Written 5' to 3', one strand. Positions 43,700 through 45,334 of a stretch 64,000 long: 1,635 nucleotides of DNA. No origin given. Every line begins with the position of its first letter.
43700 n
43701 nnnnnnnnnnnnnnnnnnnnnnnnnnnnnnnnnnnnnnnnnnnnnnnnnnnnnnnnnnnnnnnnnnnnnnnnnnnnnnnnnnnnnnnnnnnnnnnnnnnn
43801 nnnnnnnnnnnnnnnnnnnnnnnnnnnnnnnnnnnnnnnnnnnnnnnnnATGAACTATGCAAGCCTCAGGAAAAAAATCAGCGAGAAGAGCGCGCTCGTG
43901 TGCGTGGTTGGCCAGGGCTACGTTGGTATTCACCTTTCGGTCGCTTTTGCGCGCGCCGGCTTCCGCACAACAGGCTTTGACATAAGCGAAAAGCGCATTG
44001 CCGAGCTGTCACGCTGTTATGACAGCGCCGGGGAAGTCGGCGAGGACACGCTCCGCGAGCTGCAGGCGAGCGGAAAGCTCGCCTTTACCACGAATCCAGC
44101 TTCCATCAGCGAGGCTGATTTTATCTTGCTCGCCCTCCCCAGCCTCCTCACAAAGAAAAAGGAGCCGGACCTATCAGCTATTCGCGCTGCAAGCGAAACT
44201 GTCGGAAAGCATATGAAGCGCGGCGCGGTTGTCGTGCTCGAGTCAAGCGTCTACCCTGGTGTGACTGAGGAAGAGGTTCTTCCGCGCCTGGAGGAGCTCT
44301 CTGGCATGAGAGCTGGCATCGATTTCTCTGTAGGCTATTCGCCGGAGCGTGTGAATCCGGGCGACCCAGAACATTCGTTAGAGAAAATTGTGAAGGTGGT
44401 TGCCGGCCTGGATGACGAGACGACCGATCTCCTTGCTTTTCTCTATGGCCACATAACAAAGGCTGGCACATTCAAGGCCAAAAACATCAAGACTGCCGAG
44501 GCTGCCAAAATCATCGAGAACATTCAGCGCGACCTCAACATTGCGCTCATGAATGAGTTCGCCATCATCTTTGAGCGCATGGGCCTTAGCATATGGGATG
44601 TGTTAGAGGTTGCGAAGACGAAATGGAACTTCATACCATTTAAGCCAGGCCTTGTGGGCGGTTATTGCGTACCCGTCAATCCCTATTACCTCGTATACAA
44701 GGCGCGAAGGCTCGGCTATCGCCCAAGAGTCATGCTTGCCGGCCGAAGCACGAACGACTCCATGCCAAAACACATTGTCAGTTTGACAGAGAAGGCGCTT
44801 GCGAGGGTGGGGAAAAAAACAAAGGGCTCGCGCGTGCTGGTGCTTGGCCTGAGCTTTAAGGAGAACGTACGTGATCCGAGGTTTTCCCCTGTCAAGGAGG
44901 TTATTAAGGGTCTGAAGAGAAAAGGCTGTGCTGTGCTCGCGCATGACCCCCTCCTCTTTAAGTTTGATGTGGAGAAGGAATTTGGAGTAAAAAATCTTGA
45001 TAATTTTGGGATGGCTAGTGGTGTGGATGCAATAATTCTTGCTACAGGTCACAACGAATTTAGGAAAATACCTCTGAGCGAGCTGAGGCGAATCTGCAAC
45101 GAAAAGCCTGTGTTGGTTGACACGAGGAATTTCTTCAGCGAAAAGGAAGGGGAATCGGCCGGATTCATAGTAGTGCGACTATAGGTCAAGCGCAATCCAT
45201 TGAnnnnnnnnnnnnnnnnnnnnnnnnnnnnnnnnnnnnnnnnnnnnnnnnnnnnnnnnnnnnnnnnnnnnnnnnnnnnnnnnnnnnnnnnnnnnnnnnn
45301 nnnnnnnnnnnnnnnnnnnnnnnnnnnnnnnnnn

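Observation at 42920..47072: WbpP-like epimerase, WbpO-like dehydrogenase and an AsnB-type amidotransferase adjacent, with three AsnB paralogues in the locus: predicted uronamide-sugar biosynthesis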

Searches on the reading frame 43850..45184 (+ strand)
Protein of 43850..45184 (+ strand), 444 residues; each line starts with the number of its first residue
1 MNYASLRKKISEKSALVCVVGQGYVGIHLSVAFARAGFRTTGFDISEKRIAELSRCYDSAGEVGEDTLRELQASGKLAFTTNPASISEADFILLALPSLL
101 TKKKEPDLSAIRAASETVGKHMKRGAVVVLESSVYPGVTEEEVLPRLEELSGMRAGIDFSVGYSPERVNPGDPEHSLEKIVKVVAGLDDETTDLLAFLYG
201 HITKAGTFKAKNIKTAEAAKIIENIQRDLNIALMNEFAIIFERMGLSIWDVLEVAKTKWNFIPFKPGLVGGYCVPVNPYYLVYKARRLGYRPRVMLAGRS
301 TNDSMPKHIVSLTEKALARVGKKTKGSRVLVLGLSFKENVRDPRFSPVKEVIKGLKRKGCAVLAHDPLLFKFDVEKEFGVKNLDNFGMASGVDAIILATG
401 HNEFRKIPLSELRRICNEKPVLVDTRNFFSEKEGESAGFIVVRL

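Call 3: search_protein_families(library=pfam, proteins=[window:43850-45184:+])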
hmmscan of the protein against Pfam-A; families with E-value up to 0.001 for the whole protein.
window:43850-45184:+ (444 aa): 4 families
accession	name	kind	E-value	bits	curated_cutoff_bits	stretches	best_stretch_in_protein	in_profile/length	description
PF03721.20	UDPG_MGDP_dh_N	-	5.9e-33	114.4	27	1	17-193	3-181/187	UDP-glucose/GDP-mannose dehydrogenase family, NAD binding domain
PF00984.24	UDPG_MGDP_dh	-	1.9e-23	82.8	25.4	1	214-303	1-93/94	UDP-glucose/GDP-mannose dehydrogenase family, central domain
PF03720.21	UDPG_MGDP_dh_C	-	1.5e-21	77.2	30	1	330-430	1-102/103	UDP-glucose/GDP-mannose dehydrogenase family, UDP binding domain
PF02737.24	3HCDH_N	-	8.2e-05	23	22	1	17-104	2-94/180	3-hydroxyacyl-CoA dehydrogenase, NAD binding domain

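Call 5: search_protein_families(library=ncbifam, proteins=[window:43850-45184:+], max_evalue=1e-10)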
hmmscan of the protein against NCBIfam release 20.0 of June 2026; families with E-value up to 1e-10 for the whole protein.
window:43850-45184:+ (444 aa): 6 families
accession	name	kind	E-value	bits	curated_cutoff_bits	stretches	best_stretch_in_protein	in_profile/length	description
TIGR03026.1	NDP-sugDHase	subfamily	1e-110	370.3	189.8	1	17-427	3-413/413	nucleotide sugar dehydrogenase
NF011729.0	PRK15182.1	equivalog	3.4e-110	368.7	592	1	17-427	9-414/425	Vi polysaccharide biosynthesis UDP-N-acetylglucosamine C-6 dehydrogenase TviB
NF040825.1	UDPMaNacDH_Arch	equivalog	5.1e-69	233.1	750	1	17-431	3-403/418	UDP-N-acetyl-D-mannosamine dehydrogenase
NF008286.0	PRK11064.1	equivalog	3.3e-50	170.9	459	1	16-413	5-408/420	UDP-N-acetyl-D-mannosamine dehydrogenase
NF041297.1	UDPGDh_AglM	equivalog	2e-47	162.1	670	1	17-434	3-422/429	UDP-glucose 6-dehydrogenase AglM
NF047673.2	TeichurnBiosyTuaD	equivalog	4.5e-40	138.1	700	1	17-441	4-426/439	UDP-glucose 6-dehydrogenase TuaD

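Call 13: search_solved_structures(query=window:43850-45184:+, max_evalue=1e-20)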
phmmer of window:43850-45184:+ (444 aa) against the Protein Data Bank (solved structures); distinct sequences matched with E-value up to 1e-20: 11.
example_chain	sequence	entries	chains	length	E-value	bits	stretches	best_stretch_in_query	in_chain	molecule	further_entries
4r16_A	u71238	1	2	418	1.3e-56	195.5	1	17-432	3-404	418aa long hypothetical UDP-N-acetyl-D-mannosaminuronic acid dehydrogenase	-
3g79_A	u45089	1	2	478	2.2e-54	188.1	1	5-440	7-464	NDP-N-acetyl-D-galactosaminuronic acid dehydrogenase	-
3ojl_A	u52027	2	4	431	3.8e-45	157.7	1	17-429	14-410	Cap5O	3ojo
4xr9_A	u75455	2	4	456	5e-39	137.6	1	16-425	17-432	CalS8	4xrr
3vtf_A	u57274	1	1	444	4.5e-31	111.4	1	15-371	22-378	UDP-glucose 6-dehydrogenase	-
4a7p_A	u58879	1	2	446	1.2e-29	106.7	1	14-439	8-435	UDP-GLUCOSE DEHYDROGENASE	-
3gg2_A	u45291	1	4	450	1.9e-29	106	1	17-429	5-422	Sugar dehydrogenase, UDP-glucose/GDP-mannose dehydrogenase family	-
2y0e_A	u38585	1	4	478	6.8e-25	91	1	17-429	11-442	UDP-GLUCOSE DEHYDROGENASE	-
1mfz_A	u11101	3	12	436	7.3e-25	90.9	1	17-362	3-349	GDP-mannose 6-dehydrogenase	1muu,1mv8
2y0c_A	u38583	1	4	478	1.2e-23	86.9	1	17-429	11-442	UDP-GLUCOSE DEHYDROGENASE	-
2y0d_A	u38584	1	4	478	1.2e-23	86.9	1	17-429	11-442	UDP-GLUCOSE DEHYDROGENASE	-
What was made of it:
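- On TviB/WbpO-type UDP-N-acetylhexosamine 6-dehydrogenase: No WbpO/TviB structure exists; the best PDB hits are UDP-ManNAc DH at 195 and M. mazei 3g79 at 188 (call 13).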

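Call 63: list_cluster_members(proteins=[P0123, P0133, P0122, P0128, P0132, window:43850-45181:+, window:42920-43846:+, window:60505-62259:+, window:47082-48029:-, window:51922-53094:+])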
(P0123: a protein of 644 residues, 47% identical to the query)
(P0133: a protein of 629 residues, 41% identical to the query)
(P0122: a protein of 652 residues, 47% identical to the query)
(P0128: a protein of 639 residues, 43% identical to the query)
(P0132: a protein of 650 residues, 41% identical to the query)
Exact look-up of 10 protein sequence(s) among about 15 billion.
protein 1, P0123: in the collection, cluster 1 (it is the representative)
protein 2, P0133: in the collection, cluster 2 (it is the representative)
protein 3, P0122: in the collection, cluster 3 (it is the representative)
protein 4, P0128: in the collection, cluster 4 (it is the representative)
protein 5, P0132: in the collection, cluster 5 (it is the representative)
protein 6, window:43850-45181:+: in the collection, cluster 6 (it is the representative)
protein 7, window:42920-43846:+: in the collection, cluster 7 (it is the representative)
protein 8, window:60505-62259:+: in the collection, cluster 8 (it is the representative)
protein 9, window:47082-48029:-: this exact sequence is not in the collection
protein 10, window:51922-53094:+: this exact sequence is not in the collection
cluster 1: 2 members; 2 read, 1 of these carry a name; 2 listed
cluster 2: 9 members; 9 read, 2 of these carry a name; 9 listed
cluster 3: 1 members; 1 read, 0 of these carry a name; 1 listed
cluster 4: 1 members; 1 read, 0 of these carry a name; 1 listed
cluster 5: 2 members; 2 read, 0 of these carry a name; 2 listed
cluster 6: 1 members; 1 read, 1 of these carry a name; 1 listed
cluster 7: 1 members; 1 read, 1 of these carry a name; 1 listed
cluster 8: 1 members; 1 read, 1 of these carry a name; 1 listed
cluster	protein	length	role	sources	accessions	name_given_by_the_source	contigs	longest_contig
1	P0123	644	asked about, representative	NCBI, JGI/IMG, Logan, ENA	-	-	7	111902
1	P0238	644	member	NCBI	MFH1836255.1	MAG: asparagine synthase (glutamine-hydrolyzing) [Methanobacteriota archaeon]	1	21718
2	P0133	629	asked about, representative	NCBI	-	-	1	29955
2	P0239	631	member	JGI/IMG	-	asparagine synthase (glutamine-hydrolysing)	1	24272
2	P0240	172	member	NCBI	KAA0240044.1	MAG: hypothetical protein EDM72_13190, partial [Chlorobiota bacterium]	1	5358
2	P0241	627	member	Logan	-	-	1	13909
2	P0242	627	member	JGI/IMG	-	-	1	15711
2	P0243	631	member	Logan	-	-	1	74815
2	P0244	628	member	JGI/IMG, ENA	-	-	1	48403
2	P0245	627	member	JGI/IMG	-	-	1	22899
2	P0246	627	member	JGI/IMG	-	-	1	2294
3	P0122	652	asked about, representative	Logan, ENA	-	-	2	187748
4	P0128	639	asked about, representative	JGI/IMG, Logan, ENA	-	-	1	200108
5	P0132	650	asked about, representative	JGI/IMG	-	-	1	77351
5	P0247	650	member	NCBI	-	-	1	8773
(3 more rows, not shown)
